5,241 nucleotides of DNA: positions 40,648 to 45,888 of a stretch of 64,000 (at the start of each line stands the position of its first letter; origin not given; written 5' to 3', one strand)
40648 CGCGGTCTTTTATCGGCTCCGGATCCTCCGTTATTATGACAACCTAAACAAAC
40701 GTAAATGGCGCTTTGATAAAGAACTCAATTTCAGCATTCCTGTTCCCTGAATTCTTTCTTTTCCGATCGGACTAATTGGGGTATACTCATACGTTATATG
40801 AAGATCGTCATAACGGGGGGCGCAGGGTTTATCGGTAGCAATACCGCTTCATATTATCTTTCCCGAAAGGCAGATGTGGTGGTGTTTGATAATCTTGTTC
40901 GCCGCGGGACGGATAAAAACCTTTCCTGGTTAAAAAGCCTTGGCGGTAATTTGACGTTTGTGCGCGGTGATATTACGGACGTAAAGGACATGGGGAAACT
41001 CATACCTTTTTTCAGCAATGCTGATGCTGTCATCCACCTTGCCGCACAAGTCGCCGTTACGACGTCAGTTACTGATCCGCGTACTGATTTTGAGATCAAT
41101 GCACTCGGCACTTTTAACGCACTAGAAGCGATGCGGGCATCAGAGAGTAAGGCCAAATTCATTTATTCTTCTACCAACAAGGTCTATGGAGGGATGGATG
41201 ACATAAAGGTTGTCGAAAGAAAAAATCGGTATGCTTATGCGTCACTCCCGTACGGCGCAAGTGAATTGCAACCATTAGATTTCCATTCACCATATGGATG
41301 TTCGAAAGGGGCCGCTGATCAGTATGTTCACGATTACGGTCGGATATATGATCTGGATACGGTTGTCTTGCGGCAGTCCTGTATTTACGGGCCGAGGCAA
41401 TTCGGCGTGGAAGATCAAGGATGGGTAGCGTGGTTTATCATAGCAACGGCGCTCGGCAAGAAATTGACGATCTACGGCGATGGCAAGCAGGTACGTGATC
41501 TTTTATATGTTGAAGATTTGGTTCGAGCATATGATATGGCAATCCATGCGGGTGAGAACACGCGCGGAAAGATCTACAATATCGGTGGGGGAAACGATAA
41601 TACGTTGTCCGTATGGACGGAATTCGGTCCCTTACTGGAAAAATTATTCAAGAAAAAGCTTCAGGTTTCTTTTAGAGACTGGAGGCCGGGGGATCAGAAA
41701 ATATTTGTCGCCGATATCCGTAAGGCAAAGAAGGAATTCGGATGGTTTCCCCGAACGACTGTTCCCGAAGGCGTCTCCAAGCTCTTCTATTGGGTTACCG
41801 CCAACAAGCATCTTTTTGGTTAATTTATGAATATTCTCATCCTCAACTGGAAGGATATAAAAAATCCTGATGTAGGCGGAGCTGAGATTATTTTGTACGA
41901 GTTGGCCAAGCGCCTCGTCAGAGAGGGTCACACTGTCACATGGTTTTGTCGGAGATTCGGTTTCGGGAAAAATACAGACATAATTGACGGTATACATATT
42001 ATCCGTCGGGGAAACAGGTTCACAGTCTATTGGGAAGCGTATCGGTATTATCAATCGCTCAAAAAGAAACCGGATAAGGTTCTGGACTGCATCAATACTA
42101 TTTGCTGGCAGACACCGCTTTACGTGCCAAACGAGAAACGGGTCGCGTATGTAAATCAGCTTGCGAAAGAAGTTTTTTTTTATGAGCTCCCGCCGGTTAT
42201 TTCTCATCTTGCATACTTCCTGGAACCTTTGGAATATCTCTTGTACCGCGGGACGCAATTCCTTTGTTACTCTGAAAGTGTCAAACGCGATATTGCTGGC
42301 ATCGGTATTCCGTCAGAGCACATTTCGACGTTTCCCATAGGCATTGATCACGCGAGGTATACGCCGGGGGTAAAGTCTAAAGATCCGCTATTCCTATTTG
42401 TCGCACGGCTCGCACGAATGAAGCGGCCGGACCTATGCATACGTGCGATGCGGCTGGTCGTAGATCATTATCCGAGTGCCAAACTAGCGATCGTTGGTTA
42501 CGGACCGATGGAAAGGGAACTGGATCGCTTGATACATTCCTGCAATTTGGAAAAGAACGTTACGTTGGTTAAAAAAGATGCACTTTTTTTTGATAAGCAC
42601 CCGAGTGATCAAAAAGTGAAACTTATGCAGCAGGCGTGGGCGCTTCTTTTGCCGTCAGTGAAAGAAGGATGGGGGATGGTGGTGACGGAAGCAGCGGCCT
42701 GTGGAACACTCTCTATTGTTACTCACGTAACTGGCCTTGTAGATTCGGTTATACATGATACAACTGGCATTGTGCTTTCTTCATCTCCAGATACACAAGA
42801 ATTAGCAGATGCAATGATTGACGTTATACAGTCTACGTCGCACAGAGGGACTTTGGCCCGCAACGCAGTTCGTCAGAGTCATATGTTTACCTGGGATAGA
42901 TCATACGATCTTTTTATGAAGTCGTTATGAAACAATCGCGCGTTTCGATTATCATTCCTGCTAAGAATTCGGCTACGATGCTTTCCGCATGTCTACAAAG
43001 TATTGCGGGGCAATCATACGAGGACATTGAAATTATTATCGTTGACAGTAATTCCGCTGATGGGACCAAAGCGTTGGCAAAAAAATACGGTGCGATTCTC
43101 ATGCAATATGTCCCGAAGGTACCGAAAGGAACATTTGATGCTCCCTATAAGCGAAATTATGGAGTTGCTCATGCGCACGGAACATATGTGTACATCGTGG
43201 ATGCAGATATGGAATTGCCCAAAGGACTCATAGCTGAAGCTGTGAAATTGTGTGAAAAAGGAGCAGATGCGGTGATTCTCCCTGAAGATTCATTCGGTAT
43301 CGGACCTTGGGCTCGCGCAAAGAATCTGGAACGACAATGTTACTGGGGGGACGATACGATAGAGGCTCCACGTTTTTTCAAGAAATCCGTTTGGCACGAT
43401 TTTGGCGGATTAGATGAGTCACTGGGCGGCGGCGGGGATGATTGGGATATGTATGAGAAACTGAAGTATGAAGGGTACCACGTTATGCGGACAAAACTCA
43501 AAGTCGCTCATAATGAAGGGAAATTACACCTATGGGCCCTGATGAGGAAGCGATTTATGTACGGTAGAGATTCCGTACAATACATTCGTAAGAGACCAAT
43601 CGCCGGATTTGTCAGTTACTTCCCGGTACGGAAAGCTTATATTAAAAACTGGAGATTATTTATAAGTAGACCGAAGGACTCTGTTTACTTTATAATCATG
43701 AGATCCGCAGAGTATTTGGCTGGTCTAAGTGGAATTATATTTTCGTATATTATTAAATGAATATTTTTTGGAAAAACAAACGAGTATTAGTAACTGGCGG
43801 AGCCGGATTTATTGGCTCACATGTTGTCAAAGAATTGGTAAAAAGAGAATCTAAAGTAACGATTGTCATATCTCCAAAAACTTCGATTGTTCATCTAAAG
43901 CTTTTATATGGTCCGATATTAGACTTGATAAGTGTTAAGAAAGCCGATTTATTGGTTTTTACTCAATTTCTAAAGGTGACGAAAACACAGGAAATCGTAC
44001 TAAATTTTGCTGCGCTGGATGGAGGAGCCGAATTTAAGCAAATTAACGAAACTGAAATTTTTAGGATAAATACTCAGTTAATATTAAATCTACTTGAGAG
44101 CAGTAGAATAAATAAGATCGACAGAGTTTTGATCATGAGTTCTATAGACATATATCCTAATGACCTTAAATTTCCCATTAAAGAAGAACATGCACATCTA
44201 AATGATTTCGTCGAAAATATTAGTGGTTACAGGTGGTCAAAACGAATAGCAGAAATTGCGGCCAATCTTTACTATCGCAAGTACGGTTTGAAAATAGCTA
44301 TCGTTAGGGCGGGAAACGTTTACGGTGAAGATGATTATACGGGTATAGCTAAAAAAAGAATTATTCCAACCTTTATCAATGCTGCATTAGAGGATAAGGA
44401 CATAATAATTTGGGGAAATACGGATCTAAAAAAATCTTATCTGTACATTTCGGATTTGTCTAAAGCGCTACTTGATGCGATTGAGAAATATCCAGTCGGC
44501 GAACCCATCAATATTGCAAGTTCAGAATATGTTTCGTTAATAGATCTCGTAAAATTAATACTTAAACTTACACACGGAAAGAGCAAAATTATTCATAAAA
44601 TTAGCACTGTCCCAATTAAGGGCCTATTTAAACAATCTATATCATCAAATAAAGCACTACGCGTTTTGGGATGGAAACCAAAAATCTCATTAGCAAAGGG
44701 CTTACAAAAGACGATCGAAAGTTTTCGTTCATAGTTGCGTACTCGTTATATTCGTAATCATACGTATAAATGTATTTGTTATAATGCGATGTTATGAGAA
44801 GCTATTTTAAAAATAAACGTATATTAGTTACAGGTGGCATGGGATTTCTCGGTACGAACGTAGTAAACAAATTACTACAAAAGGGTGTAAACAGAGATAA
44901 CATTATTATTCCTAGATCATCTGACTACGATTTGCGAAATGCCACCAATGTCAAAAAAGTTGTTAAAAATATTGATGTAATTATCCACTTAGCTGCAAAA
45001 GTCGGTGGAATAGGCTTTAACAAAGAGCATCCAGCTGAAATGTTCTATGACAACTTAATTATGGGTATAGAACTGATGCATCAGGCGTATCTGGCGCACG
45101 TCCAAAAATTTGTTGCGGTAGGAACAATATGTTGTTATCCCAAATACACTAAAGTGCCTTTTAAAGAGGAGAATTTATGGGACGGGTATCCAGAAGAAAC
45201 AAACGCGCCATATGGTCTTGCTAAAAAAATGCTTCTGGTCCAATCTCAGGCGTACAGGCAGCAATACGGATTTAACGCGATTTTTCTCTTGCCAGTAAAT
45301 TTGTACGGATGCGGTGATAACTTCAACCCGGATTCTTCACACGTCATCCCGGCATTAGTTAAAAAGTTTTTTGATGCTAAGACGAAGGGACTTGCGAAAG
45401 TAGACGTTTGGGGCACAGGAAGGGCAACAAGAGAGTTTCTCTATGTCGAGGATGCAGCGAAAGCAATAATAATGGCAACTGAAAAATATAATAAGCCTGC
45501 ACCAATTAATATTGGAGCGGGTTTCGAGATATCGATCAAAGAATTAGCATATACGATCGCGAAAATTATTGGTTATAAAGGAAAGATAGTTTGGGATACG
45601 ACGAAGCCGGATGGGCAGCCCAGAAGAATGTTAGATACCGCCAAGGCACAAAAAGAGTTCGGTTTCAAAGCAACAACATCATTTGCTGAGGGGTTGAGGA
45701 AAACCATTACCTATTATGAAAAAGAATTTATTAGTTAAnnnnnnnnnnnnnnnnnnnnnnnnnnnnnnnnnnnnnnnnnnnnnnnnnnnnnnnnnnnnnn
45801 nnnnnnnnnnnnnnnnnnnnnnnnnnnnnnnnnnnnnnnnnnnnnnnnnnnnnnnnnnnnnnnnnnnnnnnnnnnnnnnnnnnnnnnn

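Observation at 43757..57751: AT-rich roughly 14 kb island with repeated methyltransferase/GT4 modules and giant membrane proteins: likely laterally acquired cargo for a methylated glycan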

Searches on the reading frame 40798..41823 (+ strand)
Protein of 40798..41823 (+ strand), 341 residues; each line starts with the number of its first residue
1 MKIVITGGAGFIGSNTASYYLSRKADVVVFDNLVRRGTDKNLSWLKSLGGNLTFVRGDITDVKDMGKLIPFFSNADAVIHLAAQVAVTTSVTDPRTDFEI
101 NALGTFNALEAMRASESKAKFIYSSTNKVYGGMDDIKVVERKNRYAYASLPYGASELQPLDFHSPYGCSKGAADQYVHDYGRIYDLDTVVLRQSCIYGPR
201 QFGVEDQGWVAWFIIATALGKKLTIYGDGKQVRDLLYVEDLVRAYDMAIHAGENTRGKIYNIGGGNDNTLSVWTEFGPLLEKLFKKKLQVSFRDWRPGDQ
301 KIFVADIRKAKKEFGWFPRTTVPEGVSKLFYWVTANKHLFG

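Call 5: search_protein_families(library=pfam, proteins=[window:40798-41823:+], max_evalue=0.01)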
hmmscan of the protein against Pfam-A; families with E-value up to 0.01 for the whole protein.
window:40798-41823:+ (341 aa): 9 families
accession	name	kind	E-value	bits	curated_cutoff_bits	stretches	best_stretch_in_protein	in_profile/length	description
PF16363.11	GDP_Man_Dehyd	-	1.6e-58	199.2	27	1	5-328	2-331/332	GDP-mannose 4,6 dehydratase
PF01370.27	Epimerase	-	4.6e-55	187.1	20.9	1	3-263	1-240/240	NAD dependent epimerase/dehydratase family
PF01073.25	3Beta_HSD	-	1.7e-19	70.4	22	1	4-250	1-230/280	3-beta hydroxysteroid dehydrogenase/isomerase family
PF07993.18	NAD_binding_4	-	2.7e-14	53.4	20.1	1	5-243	1-256/258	Male sterility protein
PF04321.23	RmlD_sub_bind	-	1.7e-11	44.2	27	1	1-200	1-155/287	RmlD substrate binding domain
PF02719.21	Polysacc_synt_2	-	2.1e-07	30.9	20.2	1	3-129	1-131/293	Polysaccharide biosynthesis protein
PF00106.31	adh_short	-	7.1e-06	26.1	26.6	1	3-108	3-115/195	short chain dehydrogenase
PF13460.12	NAD_binding_10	-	0.00057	20.2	27.2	1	7-131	1-103/184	NAD(P)H-binding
PF08659.16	KR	-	0.00072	20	22.6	1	4-87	4-94/180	KR domain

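Call 42: search_protein_families(library=ncbifam, proteins=[window:40798-41823:+], max_evalue=1e-10)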
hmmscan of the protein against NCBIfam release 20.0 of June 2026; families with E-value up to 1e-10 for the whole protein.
window:40798-41823:+ (341 aa): 17 families
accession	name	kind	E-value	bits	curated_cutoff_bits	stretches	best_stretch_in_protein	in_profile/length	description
TIGR01181.1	dTDP_gluc_dehyt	equivalog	3.6e-61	207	365.1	1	2-338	1-316/321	dTDP-glucose 4,6-dehydratase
NF007490.0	PRK10084.1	subfamily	4.1e-49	167.5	649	1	1-338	1-339/361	dTDP-glucose 4,6-dehydratase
TIGR01179.1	galE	equivalog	4.3e-48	163.8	262.3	1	2-335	1-327/332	UDP-glucose 4-epimerase GalE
NF007582.0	PRK10217.1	equivalog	3.5e-44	151.4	698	1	2-337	3-335/355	dTDP-glucose 4,6-dehydratase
NF007956.0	PRK10675.1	subfamily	7.5e-32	110.8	394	1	1-334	1-330/338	UDP-glucose 4-epimerase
TIGR04180.1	EDH_00030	hypoth_equivalog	5.9e-31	107.6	475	1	3-319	1-295/297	NAD-dependent 4,6-dehydratase LegB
TIGR02197.1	heptose_epim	equivalog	1e-23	84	274.6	1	3-334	1-314/316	ADP-glyceromanno-heptose 6-epimerase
NF011728.1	PRK15181.1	equivalog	4.9e-23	81.7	760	1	3-334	18-338/348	Vi polysaccharide biosynthesis UDP-N-acetylglucosaminuronic acid C-4 epimerase TviC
TIGR02622.1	CDP_4_6_dhtase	equivalog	3.6e-21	75.7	278.45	1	2-181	6-169/352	CDP-glucose 4,6-dehydratase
NF042422.1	oxyalk_red_OleD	equivalog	1.1e-20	74.3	580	1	1-269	1-238/329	2-alkyl-3-oxoalkanoate reductase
NF043036.1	ErythonDh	equivalog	7.4e-18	64.8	325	1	1-194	1-177/321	D-erythronate dehydrogenase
NF008872.0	PRK11908.1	equivalog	2e-15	56.7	294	1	1-273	2-261/349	bifunctional UDP-4-keto-pentose/UDP-xylose synthase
NF041015.1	UDPsulfquin_syn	equivalog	2.6e-14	53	575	1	1-250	1-279/384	UDP-sulfoquinovose synthase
NF042423.1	oxyalk_red_Shew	equivalog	6.7e-14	51.7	580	1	2-250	10-222/331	2-alkyl-3-oxoalkanoate reductase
TIGR01472.1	gmd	equivalog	2.5e-13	50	415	0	4-186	4-175/342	GDP-mannose 4,6-dehydratase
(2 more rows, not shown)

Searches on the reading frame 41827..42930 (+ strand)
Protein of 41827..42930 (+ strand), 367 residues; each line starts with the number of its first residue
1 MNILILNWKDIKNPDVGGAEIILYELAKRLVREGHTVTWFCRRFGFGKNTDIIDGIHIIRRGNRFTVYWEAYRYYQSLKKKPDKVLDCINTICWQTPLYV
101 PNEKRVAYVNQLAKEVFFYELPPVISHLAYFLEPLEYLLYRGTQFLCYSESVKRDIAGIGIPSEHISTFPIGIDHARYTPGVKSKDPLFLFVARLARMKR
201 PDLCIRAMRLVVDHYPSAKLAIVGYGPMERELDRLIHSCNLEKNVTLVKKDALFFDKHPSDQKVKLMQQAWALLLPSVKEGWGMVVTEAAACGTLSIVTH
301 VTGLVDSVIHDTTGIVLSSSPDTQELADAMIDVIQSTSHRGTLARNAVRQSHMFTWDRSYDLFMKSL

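Call 5: search_protein_families(library=pfam, proteins=[window:41827-42930:+], max_evalue=0.01)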
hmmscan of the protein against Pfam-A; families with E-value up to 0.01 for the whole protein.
window:41827-42930:+ (367 aa): 5 families
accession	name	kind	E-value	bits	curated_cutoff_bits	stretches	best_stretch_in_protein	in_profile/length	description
PF00534.26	Glycos_transf_1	-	1.2e-32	113.2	26.4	1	181-347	10-169/172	Glycosyl transferases group 1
PF13692.12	Glyco_trans_1_4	-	1.1e-23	84.5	27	1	187-335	2-141/142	Glycosyl transferases group 1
PF13439.12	Glyco_transf_4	-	1.2e-12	48.6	28.5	1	16-177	1-170/170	Glycosyltransferase Family 4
PF20706.3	GT4-conflict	-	5.1e-11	42.6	26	1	164-357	176-379/385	Family 4 Glycosyltransferase in conflict systems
PF13579.12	Glyco_trans_4_4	-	0.0053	17.6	29.7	0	17-170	1-156/158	Glycosyl transferase 4-like domain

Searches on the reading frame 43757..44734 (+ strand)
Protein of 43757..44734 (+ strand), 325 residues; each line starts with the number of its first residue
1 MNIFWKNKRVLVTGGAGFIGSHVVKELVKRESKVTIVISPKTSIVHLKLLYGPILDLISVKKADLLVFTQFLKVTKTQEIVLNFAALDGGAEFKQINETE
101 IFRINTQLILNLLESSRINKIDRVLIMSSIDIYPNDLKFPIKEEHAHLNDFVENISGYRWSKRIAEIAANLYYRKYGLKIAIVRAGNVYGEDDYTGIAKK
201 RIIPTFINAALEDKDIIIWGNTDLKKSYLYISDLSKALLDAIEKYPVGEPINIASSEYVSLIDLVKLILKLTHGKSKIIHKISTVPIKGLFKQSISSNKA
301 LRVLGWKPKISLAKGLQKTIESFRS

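Call 4: search_protein_families(library=pfam, proteins=[window:43757-44734:+], max_evalue=0.01)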
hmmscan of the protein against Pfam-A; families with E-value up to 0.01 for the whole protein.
window:43757-44734:+ (325 aa): 6 families
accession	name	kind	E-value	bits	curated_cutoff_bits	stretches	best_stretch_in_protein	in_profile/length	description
PF01370.27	Epimerase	-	1.3e-40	139.7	20.9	1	10-254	1-240/240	NAD dependent epimerase/dehydratase family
PF16363.11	GDP_Man_Dehyd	-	4.8e-27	95.7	27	1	11-319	1-332/332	GDP-mannose 4,6 dehydratase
PF01073.25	3Beta_HSD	-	1.4e-14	54.2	22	1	11-241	1-228/280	3-beta hydroxysteroid dehydrogenase/isomerase family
PF07993.18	NAD_binding_4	-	1.3e-11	44.6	20.1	2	103-216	110-235/258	Male sterility protein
PF02719.21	Polysacc_synt_2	-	1.2e-07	31.6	20.2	0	154-277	134-252/293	Polysaccharide biosynthesis protein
PF13460.12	NAD_binding_10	-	4.4e-07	30.4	27.2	1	14-192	1-150/184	NAD(P)H-binding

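Call 6: search_protein_families(library=ncbifam, proteins=[window:43757-44734:+], max_evalue=0.01)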
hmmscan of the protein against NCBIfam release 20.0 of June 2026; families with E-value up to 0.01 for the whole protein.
window:43757-44734:+ (325 aa): 37 families (the best 25 are shown)
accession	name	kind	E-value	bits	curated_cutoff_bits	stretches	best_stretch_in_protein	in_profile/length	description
TIGR01181.1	dTDP_gluc_dehyt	equivalog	1.5e-30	106.4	365.1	1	9-323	1-311/321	dTDP-glucose 4,6-dehydratase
TIGR04180.1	EDH_00030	hypoth_equivalog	3.9e-30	104.9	475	1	10-310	1-296/297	NAD-dependent 4,6-dehydratase LegB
NF047922.1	GDPFucSynFcl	equivalog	4.9e-29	101.8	500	1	6-323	1-301/308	GDP-L-fucose synthase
TIGR01179.1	galE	equivalog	1e-19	70.5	262.3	1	9-313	1-315/332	UDP-glucose 4-epimerase GalE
NF007490.0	PRK10084.1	subfamily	3.2e-19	69.2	649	1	9-323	2-334/361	dTDP-glucose 4,6-dehydratase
NF007582.0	PRK10217.1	equivalog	1.8e-18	66.8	698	2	156-322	158-330/355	dTDP-glucose 4,6-dehydratase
TIGR02622.1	CDP_4_6_dhtase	equivalog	1.1e-17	64.3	278.45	1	4-324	1-331/352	CDP-glucose 4,6-dehydratase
TIGR03466.1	HpnA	hypoth_equivalog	3.2e-14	52.6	367.65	1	9-312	2-282/327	hopanoid-associated sugar epimerase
NF011728.1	PRK15181.1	equivalog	3.2e-13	49.4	760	1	7-268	15-278/348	Vi polysaccharide biosynthesis UDP-N-acetylglucosaminuronic acid C-4 epimerase TviC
TIGR02197.1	heptose_epim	equivalog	4.4e-13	49.1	274.6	1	10-281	1-268/316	ADP-glyceromanno-heptose 6-epimerase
TIGR01746.1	Thioester-redct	subfamily_domain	4.7e-11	42.5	213.35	1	100-200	107-206/371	thioester reductase domain-containing protein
TIGR01777.1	yfcH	hypoth_equivalog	2.3e-10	40.6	207.35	1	10-273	1-242/292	TIGR01777 family oxidoreductase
NF043036.1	ErythonDh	equivalog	1.9e-08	33.9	325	1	9-175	2-166/321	D-erythronate dehydrogenase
NF007956.0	PRK10675.1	subfamily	7.4e-08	31.9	394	1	9-187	2-179/338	UDP-glucose 4-epimerase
NF042422.1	oxyalk_red_OleD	equivalog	9.1e-08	31.8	580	1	9-249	2-222/329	2-alkyl-3-oxoalkanoate reductase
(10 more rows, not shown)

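Call 29: search_solved_structures(query=window:43757-44734:+, max_evalue=1e-10)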
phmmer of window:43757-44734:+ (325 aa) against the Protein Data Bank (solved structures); distinct sequences matched with E-value up to 1e-10: 56.
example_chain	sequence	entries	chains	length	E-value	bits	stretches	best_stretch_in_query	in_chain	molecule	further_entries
2c59_A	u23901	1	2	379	9.1e-25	91.1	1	6-319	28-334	GDP-MANNOSE-3', 5'-EPIMERASE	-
4zrm_A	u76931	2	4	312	1.3e-24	90.6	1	9-324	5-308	UDP-glucose 4-epimerase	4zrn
2c54_A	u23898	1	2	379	1.9e-24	90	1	6-319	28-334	GDP-MANNOSE-3', 5'-EPIMERASE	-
2c5e_A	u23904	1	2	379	2.2e-24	89.9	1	6-319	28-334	GDP-MANNOSE-3', 5'-EPIMERASE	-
2c5a_A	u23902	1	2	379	2.9e-24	89.5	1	6-319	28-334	GDP-MANNOSE-3', 5'-EPIMERASE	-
8sg0_A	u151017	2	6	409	5.6e-24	88.5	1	7-319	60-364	GDP-mannose 3,5-epimerase | GDP-mannose 3,5 epimerase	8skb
2b69_A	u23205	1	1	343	2e-23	86.7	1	7-324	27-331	UDP-glucuronate decarboxylase 1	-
4gll_A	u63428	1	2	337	2.2e-23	86.6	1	7-324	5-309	UDP-glucuronic acid decarboxylase 1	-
8shh_A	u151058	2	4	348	6.3e-23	85.1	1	9-324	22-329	dTDP-glucose 4,6-dehydratase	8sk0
4m55_A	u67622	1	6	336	1.1e-22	84.2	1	7-324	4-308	UDP-glucuronic acid decarboxylase 1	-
4lk3_A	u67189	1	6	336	1.6e-22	83.8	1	7-324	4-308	UDP-glucuronic acid decarboxylase 1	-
6dnt_A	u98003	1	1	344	1.1e-21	81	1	5-273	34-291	NAD-dependent epimerase/dehydratase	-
6pmh_A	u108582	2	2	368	1e-20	77.8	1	6-321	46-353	UDP-glucose 4-epimerase related protein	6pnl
6zl6_A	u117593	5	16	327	3.6e-20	76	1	9-319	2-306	Epimerase domain-containing protein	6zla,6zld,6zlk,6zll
6zlj_A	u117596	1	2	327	1.2e-19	74.3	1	9-319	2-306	Epimerase domain-containing protein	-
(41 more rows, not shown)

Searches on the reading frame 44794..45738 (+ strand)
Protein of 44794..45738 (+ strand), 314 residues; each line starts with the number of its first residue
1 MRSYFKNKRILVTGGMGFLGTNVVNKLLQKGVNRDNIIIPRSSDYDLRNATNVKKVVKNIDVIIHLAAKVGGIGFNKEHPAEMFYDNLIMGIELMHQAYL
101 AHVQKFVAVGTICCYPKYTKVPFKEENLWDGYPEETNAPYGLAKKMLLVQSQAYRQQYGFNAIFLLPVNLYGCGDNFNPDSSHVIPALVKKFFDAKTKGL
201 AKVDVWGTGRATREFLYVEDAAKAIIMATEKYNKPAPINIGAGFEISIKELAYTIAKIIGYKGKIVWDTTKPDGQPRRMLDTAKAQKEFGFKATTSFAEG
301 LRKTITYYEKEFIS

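Call 4: search_protein_families(library=pfam, proteins=[window:44794-45738:+], max_evalue=0.01)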
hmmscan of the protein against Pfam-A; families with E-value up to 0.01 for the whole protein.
window:44794-45738:+ (314 aa): 8 families
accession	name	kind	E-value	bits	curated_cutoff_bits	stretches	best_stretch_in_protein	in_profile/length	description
PF01370.27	Epimerase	-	9.7e-52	176.2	20.9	1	10-241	1-240/240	NAD dependent epimerase/dehydratase family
PF16363.11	GDP_Man_Dehyd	-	2.1e-27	96.9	27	1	45-304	59-332/332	GDP-mannose 4,6 dehydratase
PF01073.25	3Beta_HSD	-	1.1e-08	34.9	22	1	45-236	52-236/280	3-beta hydroxysteroid dehydrogenase/isomerase family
PF02719.21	Polysacc_synt_2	-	5.6e-06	26.2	20.2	0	46-111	62-128/293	Polysaccharide biosynthesis protein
PF07993.18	NAD_binding_4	-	1.2e-05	25.1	20.1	0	12-38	1-27/258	Male sterility protein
PF04321.23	RmlD_sub_bind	-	1.3e-05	24.9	27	1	9-68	2-60/287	RmlD substrate binding domain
PF13460.12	NAD_binding_10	-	0.0013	19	27.2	1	44-129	45-118/184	NAD(P)H-binding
PF08659.16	KR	-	0.0075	16.6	22.6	0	10-55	3-47/180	KR domain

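Call 6: search_protein_families(library=ncbifam, proteins=[window:44794-45738:+], max_evalue=0.01)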
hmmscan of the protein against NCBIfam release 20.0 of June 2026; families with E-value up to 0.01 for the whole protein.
window:44794-45738:+ (314 aa): 25 families
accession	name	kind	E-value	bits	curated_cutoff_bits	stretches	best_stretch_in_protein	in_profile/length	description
NF047922.1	GDPFucSynFcl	equivalog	5.4e-90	301.9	500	1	6-308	1-301/308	GDP-L-fucose synthase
TIGR01181.1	dTDP_gluc_dehyt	equivalog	4.3e-27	95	365.1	2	46-310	58-313/321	dTDP-glucose 4,6-dehydratase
TIGR04180.1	EDH_00030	hypoth_equivalog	4.6e-25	88.3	475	1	46-272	57-271/297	NAD-dependent 4,6-dehydratase LegB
TIGR01179.1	galE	equivalog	1.7e-22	79.7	262.3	1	9-296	1-312/332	UDP-glucose 4-epimerase GalE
NF011728.1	PRK15181.1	equivalog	1.4e-15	57.2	760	1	45-257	76-280/348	Vi polysaccharide biosynthesis UDP-N-acetylglucosaminuronic acid C-4 epimerase TviC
NF007490.0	PRK10084.1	subfamily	4.1e-15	55.6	649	1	137-309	164-335/361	dTDP-glucose 4,6-dehydratase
TIGR02197.1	heptose_epim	equivalog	1.9e-13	50.3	274.6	1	10-267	1-268/316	ADP-glyceromanno-heptose 6-epimerase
NF007582.0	PRK10217.1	equivalog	8.3e-13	48.1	698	1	136-308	156-331/355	dTDP-glucose 4,6-dehydratase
NF042422.1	oxyalk_red_OleD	equivalog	1e-12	48.1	580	1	9-246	2-231/329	2-alkyl-3-oxoalkanoate reductase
NF007956.0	PRK10675.1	subfamily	3.8e-12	46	394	1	43-307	55-328/338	UDP-glucose 4-epimerase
TIGR03466.1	HpnA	hypoth_equivalog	1.8e-09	37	367.65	1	9-114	2-116/327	hopanoid-associated sugar epimerase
TIGR01777.1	yfcH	hypoth_equivalog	1.8e-07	31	207.35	1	10-127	1-128/292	TIGR01777 family oxidoreductase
TIGR02622.1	CDP_4_6_dhtase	equivalog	2.2e-07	30.4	278.45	1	45-312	61-334/352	CDP-glucose 4,6-dehydratase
NF042423.1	oxyalk_red_Shew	equivalog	4.8e-07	29.2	580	1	7-250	8-242/331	2-alkyl-3-oxoalkanoate reductase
NF052578.1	StrlDmthSdmBMthl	equivalog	4.8e-06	26.5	600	1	10-174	3-173/328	sterol demethylase protein SdmB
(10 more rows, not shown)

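Call 30: search_solved_structures(query=window:44794-45738:+, max_evalue=1e-20)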
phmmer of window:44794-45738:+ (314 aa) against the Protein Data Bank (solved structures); distinct sequences matched with E-value up to 1e-20: 24.
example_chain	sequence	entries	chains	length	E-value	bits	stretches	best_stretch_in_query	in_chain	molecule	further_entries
8du0_A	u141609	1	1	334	2.7e-65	224.1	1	7-305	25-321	GDP-L-fucose synthase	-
7ll6_A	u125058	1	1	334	2.7e-65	224.1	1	7-305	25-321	GDP-L-fucose synthase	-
1bsv_A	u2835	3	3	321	1.1e-60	208.9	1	7-308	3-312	PROTEIN (GDP-FUCOSE SYNTHETASE) | GDP-FUCOSE SYNTHETASE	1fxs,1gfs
1e7q_A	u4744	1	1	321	1.8e-60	208.3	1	7-308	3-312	GDP-FUCOSE SYNTHETASE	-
1e6u_A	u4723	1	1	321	2.4e-60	207.8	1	7-308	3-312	GDP-FUCOSE SYNTHETASE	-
1e7s_A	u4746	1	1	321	2.9e-60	207.5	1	7-308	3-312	GDP-FUCOSE SYNTHETASE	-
1bws_A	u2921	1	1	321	3e-60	207.5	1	7-308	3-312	PROTEIN (GDP-4-KETO-6-DEOXY-D-MANNOSE EPIMERASE/REDUCTASE)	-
1e7r_A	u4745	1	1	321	2e-59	204.8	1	7-308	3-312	GDP-FUCOSE SYNTHETASE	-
4b8z_A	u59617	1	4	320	1.9e-52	181.9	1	3-309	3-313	GDP-L-FUCOSE SYNTHASE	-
4b8w_A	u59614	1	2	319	2.1e-52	181.7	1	4-309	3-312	GDP-L-FUCOSE SYNTHASE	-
4bkp_A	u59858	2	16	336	2.2e-52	181.7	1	3-309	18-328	GDP-L-FUCOSE SYNTHASE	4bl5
4e5y_A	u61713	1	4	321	9.2e-51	176.3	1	8-309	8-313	GDP-L-fucose synthase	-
7anh_A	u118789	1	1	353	1.4e-46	162.6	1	6-196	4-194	GDP-L-fucose synthase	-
8ewu_A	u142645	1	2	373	2.7e-45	158.4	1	6-196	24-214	GDP-L-fucose synthase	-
7m13_A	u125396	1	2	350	9.6e-40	140.2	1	7-197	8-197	GDP-L-fucose synthase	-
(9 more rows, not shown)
